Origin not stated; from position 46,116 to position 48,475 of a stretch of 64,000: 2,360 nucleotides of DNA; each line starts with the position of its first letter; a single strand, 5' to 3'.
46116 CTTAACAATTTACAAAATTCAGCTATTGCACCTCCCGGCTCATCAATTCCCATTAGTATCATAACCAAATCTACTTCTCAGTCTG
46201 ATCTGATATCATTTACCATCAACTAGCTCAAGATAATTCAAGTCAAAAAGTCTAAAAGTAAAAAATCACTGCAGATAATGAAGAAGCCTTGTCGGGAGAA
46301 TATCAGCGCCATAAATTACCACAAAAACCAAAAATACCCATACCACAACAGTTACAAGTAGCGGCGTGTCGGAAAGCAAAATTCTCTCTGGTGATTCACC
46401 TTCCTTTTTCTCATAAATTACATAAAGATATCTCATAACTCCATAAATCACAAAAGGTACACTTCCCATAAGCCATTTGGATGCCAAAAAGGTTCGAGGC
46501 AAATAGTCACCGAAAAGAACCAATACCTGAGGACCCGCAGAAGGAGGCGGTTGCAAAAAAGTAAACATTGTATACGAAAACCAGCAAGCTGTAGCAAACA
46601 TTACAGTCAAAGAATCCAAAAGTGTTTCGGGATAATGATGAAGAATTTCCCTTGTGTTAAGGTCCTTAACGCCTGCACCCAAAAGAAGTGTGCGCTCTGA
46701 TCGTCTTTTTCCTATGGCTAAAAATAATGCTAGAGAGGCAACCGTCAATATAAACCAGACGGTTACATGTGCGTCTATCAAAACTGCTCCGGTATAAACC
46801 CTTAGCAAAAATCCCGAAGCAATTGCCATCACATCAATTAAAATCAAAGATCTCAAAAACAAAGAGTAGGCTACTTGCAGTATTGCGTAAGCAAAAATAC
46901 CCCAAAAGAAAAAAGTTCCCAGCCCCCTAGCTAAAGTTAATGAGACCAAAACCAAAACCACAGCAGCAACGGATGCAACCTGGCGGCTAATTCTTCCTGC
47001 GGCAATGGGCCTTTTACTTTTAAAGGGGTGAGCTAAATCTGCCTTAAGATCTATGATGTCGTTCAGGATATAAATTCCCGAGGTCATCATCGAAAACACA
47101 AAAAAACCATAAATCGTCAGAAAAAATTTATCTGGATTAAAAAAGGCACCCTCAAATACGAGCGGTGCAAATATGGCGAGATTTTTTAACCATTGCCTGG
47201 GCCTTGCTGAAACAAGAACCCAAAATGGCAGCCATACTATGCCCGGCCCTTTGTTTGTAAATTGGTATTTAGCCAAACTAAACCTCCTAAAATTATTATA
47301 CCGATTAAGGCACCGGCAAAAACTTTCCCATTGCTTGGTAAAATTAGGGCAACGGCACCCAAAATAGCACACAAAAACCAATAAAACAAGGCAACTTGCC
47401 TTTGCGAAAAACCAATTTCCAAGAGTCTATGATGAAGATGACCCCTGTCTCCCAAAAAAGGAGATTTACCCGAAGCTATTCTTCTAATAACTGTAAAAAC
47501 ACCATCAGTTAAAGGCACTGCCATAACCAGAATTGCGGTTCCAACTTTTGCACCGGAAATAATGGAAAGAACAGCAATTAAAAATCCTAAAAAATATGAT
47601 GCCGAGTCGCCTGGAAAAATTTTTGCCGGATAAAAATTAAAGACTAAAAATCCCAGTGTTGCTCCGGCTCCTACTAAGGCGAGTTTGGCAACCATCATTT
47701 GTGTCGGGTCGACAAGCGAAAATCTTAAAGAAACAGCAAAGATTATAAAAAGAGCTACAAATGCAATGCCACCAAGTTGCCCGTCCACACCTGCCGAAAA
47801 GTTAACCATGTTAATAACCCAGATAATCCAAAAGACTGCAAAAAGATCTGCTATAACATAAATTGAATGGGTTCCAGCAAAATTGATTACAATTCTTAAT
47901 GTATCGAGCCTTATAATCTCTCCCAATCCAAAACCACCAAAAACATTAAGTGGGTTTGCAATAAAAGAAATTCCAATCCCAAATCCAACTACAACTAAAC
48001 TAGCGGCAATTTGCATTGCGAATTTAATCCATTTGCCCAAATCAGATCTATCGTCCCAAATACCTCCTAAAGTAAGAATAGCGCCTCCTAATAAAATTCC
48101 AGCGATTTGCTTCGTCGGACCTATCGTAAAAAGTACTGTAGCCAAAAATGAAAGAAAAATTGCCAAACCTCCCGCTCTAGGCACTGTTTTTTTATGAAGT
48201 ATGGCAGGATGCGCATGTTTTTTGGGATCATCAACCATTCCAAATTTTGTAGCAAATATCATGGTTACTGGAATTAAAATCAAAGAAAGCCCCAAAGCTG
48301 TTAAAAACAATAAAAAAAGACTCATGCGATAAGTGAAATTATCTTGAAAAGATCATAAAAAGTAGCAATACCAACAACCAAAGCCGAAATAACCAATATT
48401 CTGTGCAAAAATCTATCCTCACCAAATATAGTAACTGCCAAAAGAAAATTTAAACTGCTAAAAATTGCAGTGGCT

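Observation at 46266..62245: Possible polyprenyl-phosphate pentose donor pathway feeding GT-C glycosyltransferases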

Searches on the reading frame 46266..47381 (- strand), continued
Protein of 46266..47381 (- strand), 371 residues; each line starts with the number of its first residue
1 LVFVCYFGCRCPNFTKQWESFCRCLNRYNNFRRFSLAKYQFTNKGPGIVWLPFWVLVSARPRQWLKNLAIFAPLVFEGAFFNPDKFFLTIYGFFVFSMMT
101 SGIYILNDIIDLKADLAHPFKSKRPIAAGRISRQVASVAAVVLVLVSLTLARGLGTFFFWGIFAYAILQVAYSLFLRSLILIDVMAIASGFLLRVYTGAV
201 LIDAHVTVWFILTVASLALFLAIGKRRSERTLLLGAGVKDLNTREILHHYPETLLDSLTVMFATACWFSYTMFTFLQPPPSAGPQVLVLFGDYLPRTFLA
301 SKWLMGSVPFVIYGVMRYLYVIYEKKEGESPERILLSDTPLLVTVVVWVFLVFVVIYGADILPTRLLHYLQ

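Call 26: find_related_loci(query=A1, collection=genome_contigs, flank=10000)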
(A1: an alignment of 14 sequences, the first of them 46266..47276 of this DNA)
Query A1 (336 aa) in genome_contigs; peptide patterns used: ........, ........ (x = any residue, [..] = any of these).
598 stretches matched a pattern (row limit reached: there are more); 566 encode a relative of the query (tblastn E <= 1e-3); the best 80 are kept; 80 distinct loci.
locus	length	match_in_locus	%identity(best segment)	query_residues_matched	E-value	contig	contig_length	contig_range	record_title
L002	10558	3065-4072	85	1-336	0e+0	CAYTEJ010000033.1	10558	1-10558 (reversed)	MAG TPA_asm: uncultured Gammaproteobacteria bacterium isolate binchicken_co110_1204 genome assembly, contig: NODE_13780_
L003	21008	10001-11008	90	1-336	0e+0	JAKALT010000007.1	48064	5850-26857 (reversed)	MAG: bacterium isolate WY5.bin133 NODE_1024_length_48064_cov_2.212884, whole genome shotgun sequence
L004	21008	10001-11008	74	1-336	2e-168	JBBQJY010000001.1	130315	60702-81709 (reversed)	MAG: Candidatus Curtissbacteria bacterium isolate Co_metawrap_659 Cmw_659_k141_28003135_length_130315_cov_9.9968, whole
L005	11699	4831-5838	73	1-336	2e-167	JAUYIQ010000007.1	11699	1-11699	MAG: Candidatus Curtissbacteria bacterium isolate C24_metabat.bin.101_sub C24_k141_573544, whole genome shotgun sequence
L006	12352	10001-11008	74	1-336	6e-165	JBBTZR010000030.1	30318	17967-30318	MAG: Patescibacteria group bacterium isolate H41-bin136_1 H41_bin136_1_000000000030, whole genome shotgun sequence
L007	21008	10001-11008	73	1-336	3e-164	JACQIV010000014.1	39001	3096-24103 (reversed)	MAG: Candidatus Curtissbacteria bacterium isolate NC_groundwater_1134_Ag_S-0.1um_42_77 S_p1_S3_coassembly_k141_940435, w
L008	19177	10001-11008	74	1-336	3e-164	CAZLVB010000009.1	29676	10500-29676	MAG TPA_asm: uncultured Gammaproteobacteria bacterium isolate SRP269290_co3_1053 genome assembly, contig: NODE_1393_leng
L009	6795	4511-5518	72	1-336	1e-163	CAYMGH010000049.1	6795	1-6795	MAG TPA_asm: uncultured Gammaproteobacteria bacterium isolate SRP269290_co1_900 genome assembly, contig: NODE_19557_leng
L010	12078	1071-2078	72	1-336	3e-161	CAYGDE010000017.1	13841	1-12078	MAG TPA_asm: uncultured Gammaproteobacteria bacterium isolate ERP113451_co3_430 genome assembly, contig: NODE_3492_lengt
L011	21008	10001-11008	74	1-336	1e-159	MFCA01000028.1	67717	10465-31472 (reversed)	MAG: Candidatus Curtissbacteria bacterium RIFOXYA1_FULL_41_14 rifoxya1_full_scaffold_874, whole genome shotgun sequence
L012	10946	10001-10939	75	1-313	1e-157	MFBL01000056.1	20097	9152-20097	MAG: Candidatus Curtissbacteria bacterium RIFCSPHIGHO2_12_FULL_41_17 rifcsphigho2_12_scaffold_9231, whole genome shotgun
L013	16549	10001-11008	68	1-336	4e-157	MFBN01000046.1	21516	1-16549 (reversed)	MAG: Candidatus Curtissbacteria bacterium RIFCSPLOWO2_01_FULL_37_9 rifcsplowo2_01_scaffold_6078, whole genome shotgun se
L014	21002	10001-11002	70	1-336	4e-155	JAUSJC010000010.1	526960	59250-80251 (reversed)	MAG: Candidatus Curtissbacteria bacterium isolate E14_metabat.bin.284 E14_k141_194071, whole genome shotgun sequence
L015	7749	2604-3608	69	1-336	3e-154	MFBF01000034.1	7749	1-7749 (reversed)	MAG: Candidatus Curtissbacteria bacterium RIFCSPHIGHO2_02_FULL_42_15 rifcsphigho2_02_scaffold_30548, whole genome shotgu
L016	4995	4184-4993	76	1-270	2e-137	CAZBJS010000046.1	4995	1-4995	MAG TPA_asm: uncultured Gammaproteobacteria bacterium isolate SRP269290_co3_500 genome assembly, contig: NODE_25884_leng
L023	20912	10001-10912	50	20-323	2e-95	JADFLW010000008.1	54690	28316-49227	MAG: Patescibacteria group bacterium isolate B55T1B8 B55T1B8_NODE767, whole genome shotgun sequence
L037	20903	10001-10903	49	20-322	8e-91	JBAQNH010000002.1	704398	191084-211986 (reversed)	MAG: Microgenomates group bacterium isolate MFD12002_ilm_asm_bin66 k127_42490, whole genome shotgun sequence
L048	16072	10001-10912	48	16-322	1e-86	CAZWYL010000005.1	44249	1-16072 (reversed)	MAG TPA_asm: uncultured Candidatus Saccharibacteria bacterium isolate SRP319275_co2_268 genome assembly, contig: NODE_41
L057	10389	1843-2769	44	18-327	2e-84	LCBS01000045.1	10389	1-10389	MAG: candidate division WWE3 bacterium GW2011_GWB1_41_6 UU72_C0045, whole genome shotgun sequence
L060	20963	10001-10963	43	1-322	5e-84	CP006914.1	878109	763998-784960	Candidate division WWE3 bacterium RAAC2_WWE3_1 chromosome, complete genome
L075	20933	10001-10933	43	13-323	1e-81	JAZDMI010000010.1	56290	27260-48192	MAG: Candidatus Gottesmanbacteria bacterium isolate MEGAHIT-group-0.642 k141_223600, whole genome shotgun sequence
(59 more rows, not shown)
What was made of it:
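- At least 566 species-level genomes hold a homologue (call 26).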

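Call 66: search_protein_families(library=pfam, proteins=[L023:8426-8929:+, L075:8554-8970:+, L037:8599-8946:+, L060:11897-13192:+, L057:482-958:-, L048:13084-13698:+, L060:19305-20210:-], max_evalue=1)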
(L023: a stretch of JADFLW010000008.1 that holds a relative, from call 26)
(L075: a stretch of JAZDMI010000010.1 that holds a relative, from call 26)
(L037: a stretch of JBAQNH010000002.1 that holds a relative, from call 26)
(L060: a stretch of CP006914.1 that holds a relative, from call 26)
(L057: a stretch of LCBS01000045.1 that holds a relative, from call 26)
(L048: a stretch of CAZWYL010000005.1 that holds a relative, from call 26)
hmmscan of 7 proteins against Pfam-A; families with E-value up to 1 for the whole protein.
L023:8426-8929:+ (167 aa): 2 families
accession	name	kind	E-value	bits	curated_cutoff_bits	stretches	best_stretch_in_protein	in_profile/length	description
PF03929.21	PepSY_TM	-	0.052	13.8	28.8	1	44-87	112-156/295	PepSY-associated TM region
PF10541.14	KASH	-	0.38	11.5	23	1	65-87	3-25/58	Nuclear envelope localisation domain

L075:8554-8970:+ (138 aa): 2 families
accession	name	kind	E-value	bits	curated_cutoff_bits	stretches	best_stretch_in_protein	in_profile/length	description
PF07853.16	DUF1648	-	0.0015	18.6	28.7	1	44-65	2-23/49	Domain of unknown function (DUF1648)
PF15168.11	TRIQK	-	0.11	12.9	27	1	34-63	48-77/79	Triple QxxK/R motif-containing protein family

L037:8599-8946:+ (115 aa): 2 families
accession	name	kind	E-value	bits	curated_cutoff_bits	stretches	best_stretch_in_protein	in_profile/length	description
PF14143.11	YrhC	-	0.83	10.2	27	0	85-111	37-63/72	YrhC-like protein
PF20088.4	DUF6480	-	0.94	9.8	25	0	4-29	47-72/78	Family of unknown function (DUF6480)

L060:11897-13192:+ (431 aa): 2 families
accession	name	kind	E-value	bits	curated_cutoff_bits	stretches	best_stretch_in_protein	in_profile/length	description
PF04932.20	Wzy_C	-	1.4e-13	51.3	31.7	1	203-380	2-149/149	O-Antigen ligase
PF11193.13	DUF2812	-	0.12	13.1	27.8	1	336-385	26-76/110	Protein of unknown function (DUF2812)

L057:482-958:- (158 aa): 1 family
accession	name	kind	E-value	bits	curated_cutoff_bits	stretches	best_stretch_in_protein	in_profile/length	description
PF08403.15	AA_permease_N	-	0.0047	16.9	21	1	35-57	18-40/70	Amino acid permease N-terminal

L048:13084-13698:+ (204 aa): 1 family
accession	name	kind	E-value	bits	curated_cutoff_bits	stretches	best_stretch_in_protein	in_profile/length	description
PF00515.34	TPR_1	-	0.069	13.4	27.8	0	92-108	16-32/34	Tetratricopeptide repeat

L060:19305-20210:- (301 aa): 3 families
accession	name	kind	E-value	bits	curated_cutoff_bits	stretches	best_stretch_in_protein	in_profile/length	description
PF01909.29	NTP_transf_2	-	0.00073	20.3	21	1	111-145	13-46/93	Nucleotidyltransferase domain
PF18765.7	Polbeta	-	0.001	19.6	26.9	1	115-150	13-48/93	Polymerase beta, Nucleotidyltransferase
PF11970.14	GPR_Gpa2_C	-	0.082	13.4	21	1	20-49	3-30/76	G protein-coupled glucose receptor regulating Gpa2 C-term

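Call 86: search_protein_representatives(protein=window:46266-47276:-)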
Query: 336 residues. Proteins with E-value up to 0.001 (for the whole library): 12231; up to 1e-10: 8301; up to 1e-30: 1192. The best 150 are listed.
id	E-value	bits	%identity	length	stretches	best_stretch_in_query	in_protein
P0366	1.9e-102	359.5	55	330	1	12-327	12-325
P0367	2.7e-85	303.1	50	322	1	18-322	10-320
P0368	3.3e-80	286.4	48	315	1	20-322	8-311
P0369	5.7e-80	285.6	46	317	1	18-325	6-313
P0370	2.3e-78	280.3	45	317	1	18-325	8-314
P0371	4.6e-74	266.2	46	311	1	18-323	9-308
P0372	2.0e-68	247.7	45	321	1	19-324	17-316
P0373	1.3e-65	238.4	45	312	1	20-323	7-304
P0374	1.5e-65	238.2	44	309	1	20-323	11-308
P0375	9.5e-64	232.3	41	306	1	21-320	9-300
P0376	7.8e-62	226.0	43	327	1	18-324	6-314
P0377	5.4e-61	223.2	44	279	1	46-321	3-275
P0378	5.6e-61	223.2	39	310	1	20-323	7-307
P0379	6.3e-60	219.7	82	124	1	214-336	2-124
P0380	1.0e-59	219.1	42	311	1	20-322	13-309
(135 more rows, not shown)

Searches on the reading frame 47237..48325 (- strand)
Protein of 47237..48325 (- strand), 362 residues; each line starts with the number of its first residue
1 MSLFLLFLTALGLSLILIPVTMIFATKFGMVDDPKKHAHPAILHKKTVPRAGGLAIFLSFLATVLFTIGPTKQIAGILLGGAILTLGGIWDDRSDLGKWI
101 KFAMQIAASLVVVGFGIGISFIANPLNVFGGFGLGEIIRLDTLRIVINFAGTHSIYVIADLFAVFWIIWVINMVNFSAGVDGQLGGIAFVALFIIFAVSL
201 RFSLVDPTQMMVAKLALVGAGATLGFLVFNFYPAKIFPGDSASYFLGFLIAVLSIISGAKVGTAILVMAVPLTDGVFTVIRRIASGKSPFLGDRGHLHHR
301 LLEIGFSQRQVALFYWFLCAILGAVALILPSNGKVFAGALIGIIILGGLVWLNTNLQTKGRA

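Call 3: search_protein_families(library=pfam, proteins=[window:47237-48325:-], max_evalue=0.01)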
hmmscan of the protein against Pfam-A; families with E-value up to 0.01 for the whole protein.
window:47237-48325:- (362 aa): 1 family
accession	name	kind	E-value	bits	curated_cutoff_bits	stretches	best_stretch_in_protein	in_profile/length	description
PF00953.26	Glycos_transf_4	-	4.3e-32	111.7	27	1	75-257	2-159/160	Glycosyl transferase family 4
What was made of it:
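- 47237..48325 (-): Polyprenyl-phosphate HexNAc-1-phosphate transferase (PNPT; WecA/TagO-like paralogue of MraY), 362 aa. PF00953, 111.7 bits (call 3).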

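Call 5: search_protein_families(library=ncbifam, proteins=[window:47237-48325:-], max_evalue=0.01)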
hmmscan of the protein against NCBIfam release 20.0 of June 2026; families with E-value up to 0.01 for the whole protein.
window:47237-48325:- (362 aa): 3 families
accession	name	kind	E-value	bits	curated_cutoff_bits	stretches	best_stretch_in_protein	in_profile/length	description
TIGR02380.1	ECA_wecA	exception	3.8e-30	105.2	326.05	1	3-327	4-306/346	UDP-N-acetylglucosamine--undecaprenyl-phosphate N-acetylglucosaminephosphotransferase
NF053644.1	MraY_archaea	equivalog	1.7e-18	67.1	450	1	154-327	177-340/340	pseudomurein biosynthesis MraY family phospho-N-acetylmuramoyl-pentapeptide-transferase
TIGR00445.1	mraY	equivalog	2e-13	50.5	192.05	1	32-328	18-316/321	phospho-N-acetylmuramoyl-pentapeptide-transferase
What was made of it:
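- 47237..48325 (-): Best NCBIfam model is ECA_wecA at 105 bits, against MraY at 50 bits, both under their cutoffs (call 5).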

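Call 69: search_solved_structures(query=window:47237-48325:-, max_evalue=0.01)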
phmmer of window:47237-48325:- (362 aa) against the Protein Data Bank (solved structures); distinct sequences matched with E-value up to 0.01: 10.
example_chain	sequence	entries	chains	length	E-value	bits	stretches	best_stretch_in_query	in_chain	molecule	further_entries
5jnq_A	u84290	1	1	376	3e-09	39.9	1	5-328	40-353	Phospho-N-acetylmuramoyl-pentapeptide-transferase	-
9zno_A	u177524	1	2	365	4.3e-06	29.5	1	6-327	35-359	Phospho-N-acetylmuramoyl-pentapeptide-transferase (MraY)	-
4j72_A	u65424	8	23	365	7.6e-06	28.7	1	44-327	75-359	Phospho-N-acetylmuramoyl-pentapeptide-transferase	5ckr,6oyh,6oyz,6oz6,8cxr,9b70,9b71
6bw6_A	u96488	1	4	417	0.00013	24.6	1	156-258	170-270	UDP-N-acetylglucosamine--dolichyl-phosphate N-acetylglucosaminephosphotransferase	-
6fm9_A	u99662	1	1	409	0.00014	24.5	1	156-258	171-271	UDP-N-acetylglucosamine--dolichyl-phosphate N-acetylglucosaminephosphotransferase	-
6bw5_A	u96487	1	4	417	0.00018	24.1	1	156-258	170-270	UDP-N-acetylglucosamine--dolichyl-phosphate N-acetylglucosaminephosphotransferase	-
9znn_A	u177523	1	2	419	0.00019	24.1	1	156-258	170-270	UDP-N-acetylglucosamine--dolichyl-phosphate N-acetylglucosaminephosphotransferase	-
8g01_A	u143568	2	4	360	0.00028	23.5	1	7-327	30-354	Phospho-N-acetylmuramoyl-pentapeptide-transferase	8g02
8tlu_A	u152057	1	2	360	0.00028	23.5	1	7-327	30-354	Phospho-N-acetylmuramoyl-pentapeptide-transferase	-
5lev_A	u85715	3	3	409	0.0013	21.3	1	156-257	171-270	UDP-N-acetylglucosamine--dolichyl-phosphate N-acetylglucosaminephosphotransferase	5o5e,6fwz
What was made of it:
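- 47237..48325 (-): PDB hits are MraY and GPT (call 69).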
